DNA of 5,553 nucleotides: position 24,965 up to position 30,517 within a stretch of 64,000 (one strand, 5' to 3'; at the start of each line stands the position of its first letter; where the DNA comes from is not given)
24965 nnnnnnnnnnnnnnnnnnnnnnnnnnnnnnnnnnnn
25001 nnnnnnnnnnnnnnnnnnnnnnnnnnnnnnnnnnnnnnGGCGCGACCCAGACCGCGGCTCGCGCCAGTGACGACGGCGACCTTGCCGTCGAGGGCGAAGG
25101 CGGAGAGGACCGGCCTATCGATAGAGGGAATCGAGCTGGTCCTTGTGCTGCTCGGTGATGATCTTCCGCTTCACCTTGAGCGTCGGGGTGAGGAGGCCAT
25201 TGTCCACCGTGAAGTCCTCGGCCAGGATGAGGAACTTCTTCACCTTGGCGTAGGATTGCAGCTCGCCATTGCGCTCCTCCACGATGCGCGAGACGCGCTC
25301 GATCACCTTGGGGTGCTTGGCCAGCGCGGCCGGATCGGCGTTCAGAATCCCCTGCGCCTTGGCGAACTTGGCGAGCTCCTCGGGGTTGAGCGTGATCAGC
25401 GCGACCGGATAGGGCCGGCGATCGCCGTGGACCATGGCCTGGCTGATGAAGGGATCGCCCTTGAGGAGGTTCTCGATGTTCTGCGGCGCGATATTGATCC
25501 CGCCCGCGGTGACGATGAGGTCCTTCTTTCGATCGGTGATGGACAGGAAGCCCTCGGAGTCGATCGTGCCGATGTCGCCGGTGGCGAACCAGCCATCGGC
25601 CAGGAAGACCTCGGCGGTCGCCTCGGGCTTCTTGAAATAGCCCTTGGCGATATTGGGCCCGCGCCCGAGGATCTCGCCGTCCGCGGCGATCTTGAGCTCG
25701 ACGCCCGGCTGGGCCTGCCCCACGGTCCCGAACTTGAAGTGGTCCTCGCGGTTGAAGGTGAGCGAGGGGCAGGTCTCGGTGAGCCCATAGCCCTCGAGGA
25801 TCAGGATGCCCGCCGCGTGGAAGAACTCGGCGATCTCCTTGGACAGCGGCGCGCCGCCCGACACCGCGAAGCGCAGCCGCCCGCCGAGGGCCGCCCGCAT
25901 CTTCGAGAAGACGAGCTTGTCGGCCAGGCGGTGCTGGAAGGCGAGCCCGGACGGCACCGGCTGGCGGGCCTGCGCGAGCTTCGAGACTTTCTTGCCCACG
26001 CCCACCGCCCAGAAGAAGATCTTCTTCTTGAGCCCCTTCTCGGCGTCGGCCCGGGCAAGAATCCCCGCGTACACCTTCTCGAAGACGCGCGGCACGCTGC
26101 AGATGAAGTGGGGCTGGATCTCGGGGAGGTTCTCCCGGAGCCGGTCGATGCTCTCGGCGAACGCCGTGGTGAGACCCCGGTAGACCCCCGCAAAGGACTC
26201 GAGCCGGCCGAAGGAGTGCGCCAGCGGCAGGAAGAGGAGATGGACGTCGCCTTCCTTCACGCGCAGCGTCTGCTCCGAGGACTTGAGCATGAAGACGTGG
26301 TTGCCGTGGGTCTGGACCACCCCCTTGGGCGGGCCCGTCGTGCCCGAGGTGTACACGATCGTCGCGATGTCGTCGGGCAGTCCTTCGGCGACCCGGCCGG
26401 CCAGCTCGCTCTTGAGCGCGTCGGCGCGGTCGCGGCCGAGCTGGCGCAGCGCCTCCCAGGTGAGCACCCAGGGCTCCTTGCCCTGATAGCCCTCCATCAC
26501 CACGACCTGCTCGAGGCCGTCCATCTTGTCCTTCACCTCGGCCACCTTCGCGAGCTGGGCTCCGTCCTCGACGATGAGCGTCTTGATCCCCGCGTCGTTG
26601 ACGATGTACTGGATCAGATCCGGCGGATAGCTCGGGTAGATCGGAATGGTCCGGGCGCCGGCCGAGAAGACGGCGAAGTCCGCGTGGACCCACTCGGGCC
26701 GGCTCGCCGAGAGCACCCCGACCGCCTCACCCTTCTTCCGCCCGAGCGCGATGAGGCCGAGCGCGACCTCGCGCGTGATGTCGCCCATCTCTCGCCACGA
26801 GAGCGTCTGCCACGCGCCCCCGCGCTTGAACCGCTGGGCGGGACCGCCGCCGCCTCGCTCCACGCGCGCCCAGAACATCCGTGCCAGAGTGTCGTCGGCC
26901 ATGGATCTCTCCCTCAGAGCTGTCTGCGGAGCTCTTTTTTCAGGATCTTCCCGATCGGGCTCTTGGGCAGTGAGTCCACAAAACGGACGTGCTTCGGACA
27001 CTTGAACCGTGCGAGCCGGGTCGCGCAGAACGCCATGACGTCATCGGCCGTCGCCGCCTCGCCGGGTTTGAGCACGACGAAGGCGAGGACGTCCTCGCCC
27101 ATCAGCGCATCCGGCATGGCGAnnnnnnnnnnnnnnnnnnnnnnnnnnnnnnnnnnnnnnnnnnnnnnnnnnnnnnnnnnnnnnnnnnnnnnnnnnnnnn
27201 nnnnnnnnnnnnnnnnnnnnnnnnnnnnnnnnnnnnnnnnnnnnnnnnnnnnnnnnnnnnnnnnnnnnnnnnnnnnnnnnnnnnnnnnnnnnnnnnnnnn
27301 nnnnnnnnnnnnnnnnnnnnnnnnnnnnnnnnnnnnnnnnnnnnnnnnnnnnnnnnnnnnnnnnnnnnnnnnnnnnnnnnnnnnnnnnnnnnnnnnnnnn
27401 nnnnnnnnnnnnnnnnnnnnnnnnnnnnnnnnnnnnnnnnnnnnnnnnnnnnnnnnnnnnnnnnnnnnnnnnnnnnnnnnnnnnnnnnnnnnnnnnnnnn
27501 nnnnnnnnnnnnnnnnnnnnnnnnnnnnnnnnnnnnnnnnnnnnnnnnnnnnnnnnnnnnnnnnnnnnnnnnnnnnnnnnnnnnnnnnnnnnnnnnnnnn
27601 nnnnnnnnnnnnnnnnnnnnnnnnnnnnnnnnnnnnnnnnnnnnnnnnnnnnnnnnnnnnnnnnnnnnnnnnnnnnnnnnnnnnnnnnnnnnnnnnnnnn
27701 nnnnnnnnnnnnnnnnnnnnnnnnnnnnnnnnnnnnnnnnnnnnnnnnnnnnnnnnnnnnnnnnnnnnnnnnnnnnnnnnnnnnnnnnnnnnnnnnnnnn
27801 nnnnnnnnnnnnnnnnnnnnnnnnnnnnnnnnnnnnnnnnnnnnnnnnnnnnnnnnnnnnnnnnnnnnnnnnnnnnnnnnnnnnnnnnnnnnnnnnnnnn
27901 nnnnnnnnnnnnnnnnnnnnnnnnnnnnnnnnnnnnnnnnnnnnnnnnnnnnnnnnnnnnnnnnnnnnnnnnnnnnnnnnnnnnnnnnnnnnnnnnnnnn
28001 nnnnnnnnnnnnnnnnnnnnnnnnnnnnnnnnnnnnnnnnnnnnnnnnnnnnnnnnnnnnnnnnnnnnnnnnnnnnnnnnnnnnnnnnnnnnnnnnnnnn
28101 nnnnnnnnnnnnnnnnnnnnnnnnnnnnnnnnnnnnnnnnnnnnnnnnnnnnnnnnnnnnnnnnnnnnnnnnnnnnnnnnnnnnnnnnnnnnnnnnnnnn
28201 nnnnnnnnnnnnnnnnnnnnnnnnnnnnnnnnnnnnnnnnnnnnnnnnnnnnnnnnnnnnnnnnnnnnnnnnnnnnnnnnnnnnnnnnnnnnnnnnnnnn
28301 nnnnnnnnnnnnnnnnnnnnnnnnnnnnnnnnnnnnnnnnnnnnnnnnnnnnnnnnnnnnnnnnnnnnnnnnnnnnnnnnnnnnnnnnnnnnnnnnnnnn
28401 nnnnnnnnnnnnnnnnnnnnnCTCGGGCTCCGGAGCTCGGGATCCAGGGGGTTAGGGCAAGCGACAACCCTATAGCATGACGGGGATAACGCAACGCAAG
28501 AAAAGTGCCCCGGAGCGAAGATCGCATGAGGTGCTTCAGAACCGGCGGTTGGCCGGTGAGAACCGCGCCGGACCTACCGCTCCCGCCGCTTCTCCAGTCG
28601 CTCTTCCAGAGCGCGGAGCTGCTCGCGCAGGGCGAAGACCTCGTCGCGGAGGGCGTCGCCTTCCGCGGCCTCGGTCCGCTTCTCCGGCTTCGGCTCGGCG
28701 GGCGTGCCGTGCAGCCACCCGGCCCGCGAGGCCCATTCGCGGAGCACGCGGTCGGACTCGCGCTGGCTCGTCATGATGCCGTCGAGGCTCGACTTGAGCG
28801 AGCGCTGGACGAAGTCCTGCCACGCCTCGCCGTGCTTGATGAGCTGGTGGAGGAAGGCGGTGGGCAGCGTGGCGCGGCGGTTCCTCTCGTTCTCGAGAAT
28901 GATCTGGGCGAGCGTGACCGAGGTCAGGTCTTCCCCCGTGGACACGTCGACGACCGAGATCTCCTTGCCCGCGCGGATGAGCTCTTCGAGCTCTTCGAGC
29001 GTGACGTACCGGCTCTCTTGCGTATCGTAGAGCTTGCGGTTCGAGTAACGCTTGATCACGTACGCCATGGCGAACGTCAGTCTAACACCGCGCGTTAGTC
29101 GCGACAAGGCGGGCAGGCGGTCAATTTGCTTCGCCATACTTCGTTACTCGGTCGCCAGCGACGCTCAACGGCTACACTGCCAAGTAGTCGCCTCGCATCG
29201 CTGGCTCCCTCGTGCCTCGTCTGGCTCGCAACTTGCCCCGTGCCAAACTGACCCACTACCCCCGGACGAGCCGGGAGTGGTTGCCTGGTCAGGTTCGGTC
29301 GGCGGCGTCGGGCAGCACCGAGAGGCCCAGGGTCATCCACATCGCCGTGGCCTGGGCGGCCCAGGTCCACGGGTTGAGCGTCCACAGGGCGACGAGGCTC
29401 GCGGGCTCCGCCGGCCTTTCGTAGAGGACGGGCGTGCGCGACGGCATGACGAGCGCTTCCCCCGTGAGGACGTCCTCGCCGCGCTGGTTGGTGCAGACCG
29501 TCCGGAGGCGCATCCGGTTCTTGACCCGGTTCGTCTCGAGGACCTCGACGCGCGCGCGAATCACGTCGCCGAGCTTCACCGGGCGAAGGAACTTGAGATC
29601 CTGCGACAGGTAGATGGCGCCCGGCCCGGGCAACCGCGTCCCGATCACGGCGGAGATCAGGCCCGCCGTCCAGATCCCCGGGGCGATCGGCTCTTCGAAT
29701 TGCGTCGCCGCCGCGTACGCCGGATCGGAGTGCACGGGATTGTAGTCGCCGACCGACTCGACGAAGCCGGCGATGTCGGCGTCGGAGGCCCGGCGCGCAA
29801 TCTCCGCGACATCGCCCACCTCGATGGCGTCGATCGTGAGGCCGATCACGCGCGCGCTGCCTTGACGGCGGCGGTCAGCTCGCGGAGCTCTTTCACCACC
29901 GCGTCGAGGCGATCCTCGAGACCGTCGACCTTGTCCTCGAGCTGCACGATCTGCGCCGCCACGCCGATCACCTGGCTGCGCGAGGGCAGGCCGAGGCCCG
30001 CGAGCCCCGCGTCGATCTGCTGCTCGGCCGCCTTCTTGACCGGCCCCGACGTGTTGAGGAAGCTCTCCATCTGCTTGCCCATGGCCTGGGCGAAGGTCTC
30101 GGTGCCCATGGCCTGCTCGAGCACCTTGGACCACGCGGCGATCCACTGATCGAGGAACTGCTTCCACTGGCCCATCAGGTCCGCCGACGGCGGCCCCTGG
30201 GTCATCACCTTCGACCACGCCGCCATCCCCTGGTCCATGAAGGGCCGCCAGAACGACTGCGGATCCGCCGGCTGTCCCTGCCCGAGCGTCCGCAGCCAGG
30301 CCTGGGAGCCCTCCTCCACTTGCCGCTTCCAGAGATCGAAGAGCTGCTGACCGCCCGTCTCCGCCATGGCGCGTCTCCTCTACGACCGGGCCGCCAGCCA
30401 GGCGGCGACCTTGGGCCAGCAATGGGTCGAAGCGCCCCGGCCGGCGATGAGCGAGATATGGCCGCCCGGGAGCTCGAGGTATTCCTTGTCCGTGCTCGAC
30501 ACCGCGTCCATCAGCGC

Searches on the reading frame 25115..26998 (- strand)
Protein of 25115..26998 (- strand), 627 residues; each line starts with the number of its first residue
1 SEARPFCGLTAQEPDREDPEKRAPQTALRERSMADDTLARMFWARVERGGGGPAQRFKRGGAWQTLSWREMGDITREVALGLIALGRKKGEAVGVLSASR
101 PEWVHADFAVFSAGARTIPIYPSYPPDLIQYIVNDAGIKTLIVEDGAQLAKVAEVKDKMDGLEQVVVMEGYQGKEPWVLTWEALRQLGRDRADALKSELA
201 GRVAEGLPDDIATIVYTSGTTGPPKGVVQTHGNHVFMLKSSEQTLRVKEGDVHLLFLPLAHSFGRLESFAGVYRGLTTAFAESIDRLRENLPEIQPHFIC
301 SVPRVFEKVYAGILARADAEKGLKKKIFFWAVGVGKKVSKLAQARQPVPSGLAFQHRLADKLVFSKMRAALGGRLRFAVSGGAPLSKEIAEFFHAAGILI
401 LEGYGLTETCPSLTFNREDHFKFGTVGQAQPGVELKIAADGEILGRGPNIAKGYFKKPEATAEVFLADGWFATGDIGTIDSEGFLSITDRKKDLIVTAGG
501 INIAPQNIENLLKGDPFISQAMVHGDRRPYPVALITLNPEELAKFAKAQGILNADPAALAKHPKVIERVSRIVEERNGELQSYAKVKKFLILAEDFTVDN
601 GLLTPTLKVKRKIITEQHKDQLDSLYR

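Call 50: search_protein_families(library=ncbifam, proteins=[window:25115-26998:-], max_evalue=0.001)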
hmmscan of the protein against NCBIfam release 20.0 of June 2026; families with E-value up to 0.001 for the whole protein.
window:25115-26998:- (627 aa): 102 families (the best 25 are shown)
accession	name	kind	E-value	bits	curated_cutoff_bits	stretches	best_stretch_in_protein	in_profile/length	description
NF038343.1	ligase_FadD11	exception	2.4e-117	392.8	950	1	59-627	22-582/585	fatty acid--CoA ligase FadD11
NF004837.0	PRK06187.1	subfamily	3.5e-71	240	476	2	374-572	287-505/531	long-chain-fatty-acid--CoA ligase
NF005801.1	PRK07656.1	equivalog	1.3e-61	208.8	657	2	374-525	280-436/500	FadD3 family acyl-CoA ligase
TIGR01923.1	menE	equivalog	3.5e-54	184.3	330.15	2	375-526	226-382/442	o-succinylbenzoate--CoA ligase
NF004114.0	PRK05605.1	equivalog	1.1e-52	179.2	766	3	375-540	340-521/575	long-chain-fatty-acid--CoA ligase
NF005702.0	PRK07514.1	subfamily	5.8e-52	176.7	558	2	367-540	264-452/506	malonyl-CoA synthase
NF002966.0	PRK03640.1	equivalog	8.5e-52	176.3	556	2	372-527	253-417/483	o-succinylbenzoate--CoA ligase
NF041592.1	carboxyl_red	equivalog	5.6e-51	173.3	1300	2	360-626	357-619/1160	carboxylic acid reductase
NF005714.0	PRK07529.1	subfamily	1.3e-49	169.2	632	2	375-566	340-556/640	acyl-CoA synthetase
NF009233.0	PRK12583.1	subfamily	2.7e-49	168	832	2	382-525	326-483/558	fatty acid CoA ligase family protein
NF006181.0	PRK08314.1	subfamily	8.7e-48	162.9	705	2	375-570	321-535/563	long-chain-fatty-acid--CoA ligase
NF004758.0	PRK06087.1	equivalog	2.9e-44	151.4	736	2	374-525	304-466/548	medium-chain fatty-acid--CoA ligase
NF009232.0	PRK12582.1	subfamily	4e-44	150.9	777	2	374-627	347-614/624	acyl-CoA synthetase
NF006182.0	PRK08316.1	subfamily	6.7e-43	146.9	663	2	437-528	364-453/523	fatty acyl-CoA synthetase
NF004808.0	PRK06155.1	equivalog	1.1e-42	146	722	2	25-262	10-233/542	ATP-dependent acyl-CoA ligase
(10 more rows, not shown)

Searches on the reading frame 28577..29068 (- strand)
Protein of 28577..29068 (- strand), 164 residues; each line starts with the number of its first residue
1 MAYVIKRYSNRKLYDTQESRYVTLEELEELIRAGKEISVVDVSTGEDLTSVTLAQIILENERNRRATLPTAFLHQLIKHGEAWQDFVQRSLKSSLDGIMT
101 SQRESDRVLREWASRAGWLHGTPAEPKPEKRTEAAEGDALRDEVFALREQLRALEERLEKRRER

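Call 27: search_protein_families(library=pfam, proteins=[window:28577-29068:-], max_evalue=0.01)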
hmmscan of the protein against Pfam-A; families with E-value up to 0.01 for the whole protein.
seq(164 aa): 2 families
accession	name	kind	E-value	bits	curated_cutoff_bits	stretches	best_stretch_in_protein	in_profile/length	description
PF07879.16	PHB_acc_N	-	1.9e-27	95.5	25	1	4-63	1-60/61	PHB/PHA accumulation regulator DNA-binding domain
PF21407.2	SduA_N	-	0.0037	17.8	27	1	47-93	18-64/102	Shedu protein SduA, N-terminal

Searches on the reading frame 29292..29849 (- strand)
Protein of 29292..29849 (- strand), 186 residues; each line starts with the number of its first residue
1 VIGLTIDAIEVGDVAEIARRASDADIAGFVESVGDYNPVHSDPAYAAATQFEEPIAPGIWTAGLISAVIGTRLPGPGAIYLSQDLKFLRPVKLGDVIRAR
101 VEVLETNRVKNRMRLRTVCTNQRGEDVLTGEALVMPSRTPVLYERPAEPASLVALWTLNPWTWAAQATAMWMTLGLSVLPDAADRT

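Call 27: search_protein_families(library=pfam, proteins=[window:29292-29849:-], max_evalue=0.01)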
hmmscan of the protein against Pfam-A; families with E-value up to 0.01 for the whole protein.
seq(186 aa): 4 families
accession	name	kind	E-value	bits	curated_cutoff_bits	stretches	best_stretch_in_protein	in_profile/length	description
PF01575.25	MaoC_dehydratas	-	5.3e-18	65.2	27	1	17-112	14-110/123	MaoC like domain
PF13452.11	FAS1_DH_region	-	2.7e-10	40.9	22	1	24-129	17-131/132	FAS1-like, dehydratase domain region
PF19315.5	MC_hydratase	-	0.00045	19.9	26.5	1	39-145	59-167/353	Mesaconyl-CoA hydratase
PF03061.28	4HBT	-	0.0022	18.7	20.6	1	77-108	30-61/79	Thioesterase superfamily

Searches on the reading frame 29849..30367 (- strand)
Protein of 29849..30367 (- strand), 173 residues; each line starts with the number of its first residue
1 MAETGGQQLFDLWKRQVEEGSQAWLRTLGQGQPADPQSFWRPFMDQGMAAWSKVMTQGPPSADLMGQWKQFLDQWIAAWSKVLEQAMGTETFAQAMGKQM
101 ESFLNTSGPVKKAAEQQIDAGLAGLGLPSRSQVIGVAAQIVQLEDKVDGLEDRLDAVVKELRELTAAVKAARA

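Call 27: search_protein_families(library=pfam, proteins=[window:29849-30367:-], max_evalue=0.01)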
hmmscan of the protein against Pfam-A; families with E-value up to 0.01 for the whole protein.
seq(173 aa): 1 family
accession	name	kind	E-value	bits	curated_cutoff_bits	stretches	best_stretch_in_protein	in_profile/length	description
PF09712.15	PHA_synth_III_E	-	1.8e-07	31.2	25.7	1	67-148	231-308/311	Poly(R)-hydroxyalkanoic acid synthase subunit (PHA_synth_III_E)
